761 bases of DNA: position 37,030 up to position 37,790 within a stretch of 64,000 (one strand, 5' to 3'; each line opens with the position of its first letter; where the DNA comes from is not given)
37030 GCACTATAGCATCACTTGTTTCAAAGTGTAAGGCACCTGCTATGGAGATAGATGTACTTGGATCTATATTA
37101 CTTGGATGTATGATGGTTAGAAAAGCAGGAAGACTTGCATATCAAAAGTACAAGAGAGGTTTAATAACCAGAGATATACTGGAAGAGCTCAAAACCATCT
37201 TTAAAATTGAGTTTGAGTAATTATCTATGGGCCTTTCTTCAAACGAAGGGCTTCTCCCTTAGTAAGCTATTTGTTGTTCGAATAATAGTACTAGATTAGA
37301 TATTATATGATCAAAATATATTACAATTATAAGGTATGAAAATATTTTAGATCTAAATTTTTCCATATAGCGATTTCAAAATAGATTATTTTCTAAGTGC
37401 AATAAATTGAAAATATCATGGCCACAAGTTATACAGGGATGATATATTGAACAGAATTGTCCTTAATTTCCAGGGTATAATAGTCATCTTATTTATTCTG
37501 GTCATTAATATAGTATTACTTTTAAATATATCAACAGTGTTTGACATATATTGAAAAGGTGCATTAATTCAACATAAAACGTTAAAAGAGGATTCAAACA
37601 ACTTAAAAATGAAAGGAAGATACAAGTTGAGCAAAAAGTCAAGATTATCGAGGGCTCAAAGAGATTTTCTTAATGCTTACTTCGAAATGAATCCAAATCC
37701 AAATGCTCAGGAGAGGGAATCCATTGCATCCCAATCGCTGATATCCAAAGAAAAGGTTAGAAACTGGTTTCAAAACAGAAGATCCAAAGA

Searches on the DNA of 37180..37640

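Call 57: search_rna_families(source=window, start=37180, end=37640, threshold=evalue, max_evalue=1)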
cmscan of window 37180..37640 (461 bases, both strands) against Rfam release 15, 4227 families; matches with E-value up to 1: 2.
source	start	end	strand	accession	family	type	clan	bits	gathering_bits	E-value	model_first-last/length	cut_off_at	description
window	37525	37552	+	RF02253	IRE_II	Cis-reg;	-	20.4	30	0.38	1-31/31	no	Iron response element II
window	37531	37544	+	RF00037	IRE_I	Cis-reg;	-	17.2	34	0.61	13-26/36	no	Iron response element I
